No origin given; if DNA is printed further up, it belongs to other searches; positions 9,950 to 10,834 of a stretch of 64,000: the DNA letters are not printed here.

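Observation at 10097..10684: S4-less TlyA-like rRNA 2'-O-methyltransferase translationally coupled inside the spc ribosomal-protein operon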

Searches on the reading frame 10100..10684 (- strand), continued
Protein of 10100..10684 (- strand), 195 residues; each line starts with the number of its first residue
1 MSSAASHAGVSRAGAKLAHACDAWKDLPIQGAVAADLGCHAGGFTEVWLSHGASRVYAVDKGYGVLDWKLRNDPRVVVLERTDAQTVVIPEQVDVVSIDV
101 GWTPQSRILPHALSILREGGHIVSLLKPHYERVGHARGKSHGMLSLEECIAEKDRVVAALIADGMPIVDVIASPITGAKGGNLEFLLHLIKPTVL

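Call 33: search_solved_structures(query=window:10100-10684:-, max_evalue=0.00001, show_alignments=5)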
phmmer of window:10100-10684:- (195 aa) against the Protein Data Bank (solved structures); distinct sequences matched with E-value up to 0.00001: 5.
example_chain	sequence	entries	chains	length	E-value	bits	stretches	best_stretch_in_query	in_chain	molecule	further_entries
5ks2_A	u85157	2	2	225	1.3e-25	93.7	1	5-189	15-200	16S/23S rRNA (cytidine-2'-O)-methyltransferase TlyA | Cytotoxin / haemolysin homologue TlyA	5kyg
3opn_A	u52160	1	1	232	1.5e-25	93.5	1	10-191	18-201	putative hemolysin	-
7s0s_B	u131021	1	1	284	4.3e-25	92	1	6-189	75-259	16S/23S rRNA (Cytidine-2'-O)-methyltransferase TlyA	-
3hp7_A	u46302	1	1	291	7.6e-25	91.2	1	10-191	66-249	Hemolysin, putative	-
5eov_A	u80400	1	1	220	2.8e-24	89.4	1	11-189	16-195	16S/23S rRNA (cytidine-2'-O)-methyltransferase TlyA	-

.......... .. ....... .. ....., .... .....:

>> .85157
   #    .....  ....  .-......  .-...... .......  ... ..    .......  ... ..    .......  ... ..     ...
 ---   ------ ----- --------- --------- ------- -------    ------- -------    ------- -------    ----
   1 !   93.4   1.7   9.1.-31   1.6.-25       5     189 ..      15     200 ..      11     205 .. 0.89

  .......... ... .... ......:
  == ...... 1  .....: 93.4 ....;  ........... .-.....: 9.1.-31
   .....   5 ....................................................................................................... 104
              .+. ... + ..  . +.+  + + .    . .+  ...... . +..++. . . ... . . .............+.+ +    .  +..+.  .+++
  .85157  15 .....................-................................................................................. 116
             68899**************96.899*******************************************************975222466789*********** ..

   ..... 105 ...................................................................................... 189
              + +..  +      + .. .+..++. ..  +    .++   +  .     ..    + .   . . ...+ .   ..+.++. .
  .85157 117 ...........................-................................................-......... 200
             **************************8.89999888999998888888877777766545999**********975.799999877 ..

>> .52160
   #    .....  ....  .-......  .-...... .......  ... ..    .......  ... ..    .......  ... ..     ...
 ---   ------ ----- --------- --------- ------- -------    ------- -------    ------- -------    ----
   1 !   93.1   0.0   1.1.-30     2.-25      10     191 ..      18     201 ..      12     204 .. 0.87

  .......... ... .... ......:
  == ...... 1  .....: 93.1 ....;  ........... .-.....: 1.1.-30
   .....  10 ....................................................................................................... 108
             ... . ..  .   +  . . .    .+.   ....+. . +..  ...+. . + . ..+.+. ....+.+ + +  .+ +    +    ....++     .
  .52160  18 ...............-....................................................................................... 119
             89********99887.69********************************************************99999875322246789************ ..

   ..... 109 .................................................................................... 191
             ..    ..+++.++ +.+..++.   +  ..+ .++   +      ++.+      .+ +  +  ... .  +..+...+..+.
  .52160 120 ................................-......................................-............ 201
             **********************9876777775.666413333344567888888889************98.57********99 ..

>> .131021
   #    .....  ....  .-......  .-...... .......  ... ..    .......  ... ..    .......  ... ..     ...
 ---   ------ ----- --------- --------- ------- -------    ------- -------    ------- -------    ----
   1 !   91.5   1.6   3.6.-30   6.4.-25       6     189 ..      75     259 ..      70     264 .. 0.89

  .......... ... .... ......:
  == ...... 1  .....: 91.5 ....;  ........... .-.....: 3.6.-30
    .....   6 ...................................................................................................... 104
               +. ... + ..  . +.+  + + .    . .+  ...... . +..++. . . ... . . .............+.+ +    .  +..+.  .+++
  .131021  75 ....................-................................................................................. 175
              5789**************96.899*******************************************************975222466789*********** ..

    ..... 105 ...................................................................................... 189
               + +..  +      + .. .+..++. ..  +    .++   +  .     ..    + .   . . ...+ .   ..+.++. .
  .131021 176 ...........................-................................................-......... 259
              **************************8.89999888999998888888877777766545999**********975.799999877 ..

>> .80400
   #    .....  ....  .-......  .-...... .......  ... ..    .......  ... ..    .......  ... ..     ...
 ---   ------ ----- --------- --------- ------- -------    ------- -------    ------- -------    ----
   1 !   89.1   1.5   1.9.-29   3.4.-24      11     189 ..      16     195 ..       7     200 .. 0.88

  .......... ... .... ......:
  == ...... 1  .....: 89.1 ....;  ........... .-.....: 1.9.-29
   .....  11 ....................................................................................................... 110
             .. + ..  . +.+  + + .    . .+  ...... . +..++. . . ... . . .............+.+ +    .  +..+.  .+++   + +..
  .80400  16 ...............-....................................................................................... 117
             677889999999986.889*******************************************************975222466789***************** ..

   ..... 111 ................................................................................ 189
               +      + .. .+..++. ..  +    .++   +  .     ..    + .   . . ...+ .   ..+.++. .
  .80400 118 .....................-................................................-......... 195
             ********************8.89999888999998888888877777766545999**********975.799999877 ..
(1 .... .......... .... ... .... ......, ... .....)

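Call 48: predict_structure(alignment_id=A2)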
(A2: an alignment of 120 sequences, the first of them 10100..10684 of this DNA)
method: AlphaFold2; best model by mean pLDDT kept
length: 195 residues; sequences in the alignment: 120
mean_pLDDT: 91.9   pTM: 0.88
mean pLDDT of the five models: 91.9, 91.9, 91.6, 91.1, 90.2
residues with pLDDT >= 90: 165; 70-90: 11; 50-70: 11; < 50: 8
segments of 3 or more residues with pLDDT < 50: 1-6
pLDDT, mean of each block of 10 residues (from residue 1): 50 96 96 98 98 98 96 98 98 98 95 98 96 64 90 97 98 91 97 83
secondary structure, 60 per line:
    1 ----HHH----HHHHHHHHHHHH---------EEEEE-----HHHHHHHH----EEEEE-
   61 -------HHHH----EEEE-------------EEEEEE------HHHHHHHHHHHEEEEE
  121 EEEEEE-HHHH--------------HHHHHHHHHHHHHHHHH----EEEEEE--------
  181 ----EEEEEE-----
elements in order: H12-23 E33-37 H43-50 E55-59 H68-71 E76-79 E93-98 H105-115 E116-126 H128-131 H146-162 E167-172 E185-190

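Call 50: search_protein_representatives(protein=window:10100-10684:-)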
Query: 195 residues. Proteins with E-value up to 0.001 (for the whole library): 6842; up to 1e-10: 4046; up to 1e-30: 64. The best 150 are listed.
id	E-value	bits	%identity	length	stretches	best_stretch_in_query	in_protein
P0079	4.2e-46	173.7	49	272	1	4-189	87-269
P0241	2.6e-45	171.1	54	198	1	6-192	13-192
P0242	7.6e-44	166.3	52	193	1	9-187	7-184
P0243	4.5e-43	163.8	40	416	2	30-190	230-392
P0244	1.0e-41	159.4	49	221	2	6-134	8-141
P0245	2.0e-41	158.4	50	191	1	10-188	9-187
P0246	2.1e-41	158.4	46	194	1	10-189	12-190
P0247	5.5e-41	157.0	50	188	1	10-192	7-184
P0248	6.5e-41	156.7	49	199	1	10-189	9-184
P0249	1.1e-40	156.0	50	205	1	6-192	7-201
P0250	1.2e-39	152.6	49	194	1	10-187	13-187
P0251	1.3e-39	152.5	53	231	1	8-194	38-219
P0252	1.3e-39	152.5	47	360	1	10-191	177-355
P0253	5.9e-39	150.4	47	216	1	9-191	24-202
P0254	5.6e-38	147.2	48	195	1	1-192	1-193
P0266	3.2e-35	138.2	45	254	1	7-190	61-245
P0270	7.1e-35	137.0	44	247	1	10-189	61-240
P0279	3.1e-33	131.7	44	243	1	9-190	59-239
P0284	5.5e-33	130.9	44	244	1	8-189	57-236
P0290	6.6e-32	127.4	45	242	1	10-189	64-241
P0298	2.9e-31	125.2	44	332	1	9-191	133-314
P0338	6.6e-29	117.6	42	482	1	10-191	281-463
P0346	1.8e-28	116.2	43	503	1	10-189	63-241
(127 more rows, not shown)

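Call 51: search_protein_families(library=pfam, proteins=[P0266, P0270, P0279, P0284, P0079, P0243, P0252, P0298, P0338, P0346], max_evalue=0.001)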
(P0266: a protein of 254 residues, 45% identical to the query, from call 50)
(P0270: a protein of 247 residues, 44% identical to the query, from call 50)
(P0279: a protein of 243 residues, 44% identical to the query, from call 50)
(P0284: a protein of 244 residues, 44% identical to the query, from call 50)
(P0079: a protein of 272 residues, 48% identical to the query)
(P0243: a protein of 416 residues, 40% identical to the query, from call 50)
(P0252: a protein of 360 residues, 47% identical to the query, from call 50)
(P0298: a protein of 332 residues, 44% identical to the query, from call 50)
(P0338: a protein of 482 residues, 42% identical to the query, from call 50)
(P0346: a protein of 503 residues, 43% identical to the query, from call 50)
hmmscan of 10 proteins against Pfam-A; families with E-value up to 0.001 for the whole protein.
P0266 (254 aa): 3 families
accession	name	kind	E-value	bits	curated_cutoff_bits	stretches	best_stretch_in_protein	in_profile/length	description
PF01728.25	FtsJ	-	1.1e-39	136.7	24.1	1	63-245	1-180/181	FtsJ-like methyltransferase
PF01479.30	S4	-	4.4e-10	39.6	22.8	1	8-55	1-48/48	S4 domain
PF22421.1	SYY_C-terminal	-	0.00077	19.7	27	0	11-55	22-66/83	Tyrosine--tRNA ligase SYY-like C-terminal domain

P0270 (247 aa): 2 families
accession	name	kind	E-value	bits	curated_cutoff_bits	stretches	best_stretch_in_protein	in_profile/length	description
PF01728.25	FtsJ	-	2.2e-30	106.4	24.1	1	61-241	2-180/181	FtsJ-like methyltransferase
PF01479.30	S4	-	0.00011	22.3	22.8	1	5-37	1-33/48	S4 domain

P0279 (243 aa): 2 families
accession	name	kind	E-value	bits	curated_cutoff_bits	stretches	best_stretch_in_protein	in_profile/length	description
PF01728.25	FtsJ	-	1e-26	94.4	24.1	1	60-238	2-179/181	FtsJ-like methyltransferase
PF01479.30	S4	-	1.2e-07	31.8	22.8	1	7-48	3-45/48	S4 domain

P0284 (244 aa): 4 families
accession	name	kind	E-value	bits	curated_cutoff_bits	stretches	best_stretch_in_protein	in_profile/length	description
PF01728.25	FtsJ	-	7.9e-38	130.6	24.1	1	58-237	1-180/181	FtsJ-like methyltransferase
PF01479.30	S4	-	4.2e-06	26.8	22.8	1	4-49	2-47/48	S4 domain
PF08241.18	Methyltransf_11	-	9.6e-05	23.4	21.2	1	84-171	2-94/95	Methyltransferase domain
PF13649.12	Methyltransf_25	-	0.00036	21.6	27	1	83-168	2-97/97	Methyltransferase domain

P0079 (272 aa): 1 family
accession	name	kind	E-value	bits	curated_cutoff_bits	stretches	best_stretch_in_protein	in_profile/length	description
PF01728.25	FtsJ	-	1.6e-27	97.1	24.1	1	93-269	2-179/181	FtsJ-like methyltransferase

P0243 (416 aa): 3 families
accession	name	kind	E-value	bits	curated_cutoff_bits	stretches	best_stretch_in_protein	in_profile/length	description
PF01728.25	FtsJ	-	3.6e-80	268.6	24.1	2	61-215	1-153/181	FtsJ-like methyltransferase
PF01479.30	S4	-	1e-13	51.2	22.8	1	5-52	1-48/48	S4 domain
PF22421.1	SYY_C-terminal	-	5.7e-05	23.4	27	1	4-50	18-64/83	Tyrosine--tRNA ligase SYY-like C-terminal domain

P0252 (360 aa): 4 families
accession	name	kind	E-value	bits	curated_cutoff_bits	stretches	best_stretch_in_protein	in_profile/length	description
PF01728.25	FtsJ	-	1.5e-26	93.8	24.1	1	176-352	1-178/181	FtsJ-like methyltransferase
PF13238.12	AAA_18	-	7.2e-09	36.6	29.4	1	3-127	1-117/128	AAA domain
PF08241.18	Methyltransf_11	-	1.2e-05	26.2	21.2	1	202-289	2-94/95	Methyltransferase domain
PF13649.12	Methyltransf_25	-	4e-05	24.7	27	1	202-286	3-97/97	Methyltransferase domain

P0298 (332 aa): 2 families
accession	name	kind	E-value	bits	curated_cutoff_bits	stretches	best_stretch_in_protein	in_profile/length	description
PF01728.25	FtsJ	-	1.3e-25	90.8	24.1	1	134-311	2-178/181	FtsJ-like methyltransferase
PF01479.30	S4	-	1.6e-06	28.2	22.8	1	82-121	4-44/48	S4 domain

P0338 (482 aa): 2 families
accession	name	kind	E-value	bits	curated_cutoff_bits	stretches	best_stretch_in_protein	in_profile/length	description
PF01728.25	FtsJ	-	1.3e-37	130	24.1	1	280-460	1-178/181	FtsJ-like methyltransferase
PF01479.30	S4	-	1.7e-08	34.5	22.8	1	224-270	1-47/48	S4 domain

P0346 (503 aa): 3 families
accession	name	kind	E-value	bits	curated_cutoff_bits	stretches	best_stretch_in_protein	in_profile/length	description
PF01728.25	FtsJ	-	1.3e-40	139.7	24.1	1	62-241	1-179/181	FtsJ-like methyltransferase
PF01479.30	S4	-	5.8e-13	48.8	22.8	1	7-54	1-48/48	S4 domain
PF00293.34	NUDIX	-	7.3e-08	32.9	21.1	1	354-479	2-121/134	NUDIX domain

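Call 52: fold_search(model_id=the predicted structure, library=pdb)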
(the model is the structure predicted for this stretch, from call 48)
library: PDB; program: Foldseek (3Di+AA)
matches with E <= 10: 1848; with E <= 0.001: 1127
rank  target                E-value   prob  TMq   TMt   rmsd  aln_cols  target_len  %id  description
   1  3hp7                  6.5e-18  1.00  0.83  0.60   2.6       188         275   34  Putative hemolysin from Streptococcus thermophilus. (released 2009-06-16)
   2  3opn                  7.4e-17  1.00  0.83  0.78   2.5       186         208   35  The crystal structure of a putative hemolysin from Lactococcus lactis (released 2010-10-13)
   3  5kyg                  1.1e-16  1.00  0.80  0.76   3.4       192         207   38  RAWV_CTD (Loop Structure) of 16S/23S 2'-O-methyltransferase TlyA (released 2017-01-04)
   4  5eov                  9.4e-16  1.00  0.81  0.77   3.0       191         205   37  C-terminal domain of the 16S/23S rRNA (cytidine-2'-O)-methyltransferase TlyA. (released 2016-11-23)
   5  5ks2                  3.2e-15  1.00  0.79  0.74   3.0       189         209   38  RAWV_CTD (Helix form) of 16S/23S 2'-O-methyltransferase TlyA (released 2017-01-04)
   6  7s0s_B                4.3e-14  1.00  0.83  0.62   2.9       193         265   37  M. tuberculosis ribosomal RNA methyltransferase TlyA bound to M. smegmatis 50S ribosomal subunit (released 2022-03-30)
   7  3ofj                  1.5e-09  1.00  0.65  0.70   4.4       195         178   16  Crystal structure of N-methyltransferase NodS from Bradyrhizobium japonicum WM9 (released 2010-10-27)
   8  3ofk_D                1.9e-09  1.00  0.58  0.62   4.3       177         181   15  Crystal structure of N-methyltransferase NodS from Bradyrhizobium japonicum WM9 in complex with S-adenosyl-l-homocyste (released 2010-10-27)
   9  3ofk_A                3.9e-09  1.00  0.59  0.57   5.9       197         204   15  Crystal structure of N-methyltransferase NodS from Bradyrhizobium japonicum WM9 in complex with S-adenosyl-l-homocyste (released 2010-10-27)
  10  3g5l_B                3.9e-09  1.00  0.63  0.58   7.1       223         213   16  Crystal structure of putative S-adenosylmethionine dependent methyltransferase from Listeria monocytogenes (released 2009-02-17)
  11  3g5l_A                1.2e-08  1.00  0.63  0.56   8.1       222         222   18  Crystal structure of putative S-adenosylmethionine dependent methyltransferase from Listeria monocytogenes (released 2009-02-17)
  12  3ofk_B                1.4e-08  1.00  0.58  0.58   6.6       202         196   15  Crystal structure of N-methyltransferase NodS from Bradyrhizobium japonicum WM9 in complex with S-adenosyl-l-homocyste (released 2010-10-27)
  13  3bkw_A                2.0e-08  1.00  0.62  0.56   8.7       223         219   18  Crystal structure of S-adenosylmethionine dependent methyltransferase (NP_104914.1) from Mesorhizobium loti at 1.60 A  (released 2007-12-18)
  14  7sec_B                2.3e-08  1.00  0.62  0.55   3.7       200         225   20  Crystal structure of human Fibrillarin in complex with compound 1a (released 2022-02-09)
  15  3eey_I                2.3e-08  1.00  0.54  0.56   5.7       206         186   17  CRYSTAL STRUCTURE OF PUTATIVE RRNA-METHYLASE FROM Clostridium thermocellum (released 2008-09-16)
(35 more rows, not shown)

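Call 54: list_cluster_members(proteins=[window:10100-10684:-, P0002, P0003, P0004, P0266, P0270, P0279, P0284, P0290, P0047])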
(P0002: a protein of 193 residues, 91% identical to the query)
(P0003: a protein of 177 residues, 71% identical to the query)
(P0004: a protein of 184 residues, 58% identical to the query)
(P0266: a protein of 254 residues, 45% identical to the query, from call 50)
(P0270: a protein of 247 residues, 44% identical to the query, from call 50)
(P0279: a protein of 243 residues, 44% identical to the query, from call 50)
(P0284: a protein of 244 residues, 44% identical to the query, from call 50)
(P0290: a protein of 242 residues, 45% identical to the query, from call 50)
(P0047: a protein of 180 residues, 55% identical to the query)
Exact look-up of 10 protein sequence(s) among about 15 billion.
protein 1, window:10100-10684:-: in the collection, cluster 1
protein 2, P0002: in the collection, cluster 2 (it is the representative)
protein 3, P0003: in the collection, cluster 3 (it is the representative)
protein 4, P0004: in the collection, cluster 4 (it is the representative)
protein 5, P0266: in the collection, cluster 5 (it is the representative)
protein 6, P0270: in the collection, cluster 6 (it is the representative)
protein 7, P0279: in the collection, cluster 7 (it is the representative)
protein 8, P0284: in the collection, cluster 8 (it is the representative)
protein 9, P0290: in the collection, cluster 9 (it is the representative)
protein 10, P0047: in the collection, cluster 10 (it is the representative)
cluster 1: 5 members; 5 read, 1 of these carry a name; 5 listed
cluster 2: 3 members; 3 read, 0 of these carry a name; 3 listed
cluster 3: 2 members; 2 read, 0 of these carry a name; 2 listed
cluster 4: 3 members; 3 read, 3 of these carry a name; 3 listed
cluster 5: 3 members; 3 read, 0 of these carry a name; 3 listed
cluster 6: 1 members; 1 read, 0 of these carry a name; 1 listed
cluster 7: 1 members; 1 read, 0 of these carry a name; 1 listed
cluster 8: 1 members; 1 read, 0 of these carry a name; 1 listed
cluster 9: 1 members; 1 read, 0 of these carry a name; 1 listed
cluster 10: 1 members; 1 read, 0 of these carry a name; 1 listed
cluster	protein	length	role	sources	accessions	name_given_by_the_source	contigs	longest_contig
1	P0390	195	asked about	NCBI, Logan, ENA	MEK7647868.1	MAG: SAM-dependent methyltransferase [Patescibacteria group bacterium]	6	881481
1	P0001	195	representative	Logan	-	-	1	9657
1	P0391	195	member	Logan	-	-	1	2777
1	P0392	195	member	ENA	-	-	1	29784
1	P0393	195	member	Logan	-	-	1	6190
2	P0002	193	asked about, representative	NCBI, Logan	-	-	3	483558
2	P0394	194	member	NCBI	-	-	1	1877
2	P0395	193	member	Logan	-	-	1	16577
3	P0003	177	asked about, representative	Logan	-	-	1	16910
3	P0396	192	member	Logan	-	-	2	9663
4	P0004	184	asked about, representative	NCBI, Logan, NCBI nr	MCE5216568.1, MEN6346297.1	methyltransferase domain-containing protein [bacterium]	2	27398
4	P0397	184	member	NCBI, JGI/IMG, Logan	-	23S rRNA (cytidine1920-2'-O)/16S rRNA (cytidine1409-2'-O)-methyltransferase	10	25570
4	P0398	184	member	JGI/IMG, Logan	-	23S rRNA (cytidine1920-2'-O)/16S rRNA (cytidine1409-2'-O)-methyltransferase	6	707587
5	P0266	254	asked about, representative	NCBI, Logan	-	-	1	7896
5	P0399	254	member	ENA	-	-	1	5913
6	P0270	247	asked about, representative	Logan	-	-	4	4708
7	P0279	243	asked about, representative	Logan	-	-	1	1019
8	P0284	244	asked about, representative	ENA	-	-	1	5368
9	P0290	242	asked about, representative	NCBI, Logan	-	-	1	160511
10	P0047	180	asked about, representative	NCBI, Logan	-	-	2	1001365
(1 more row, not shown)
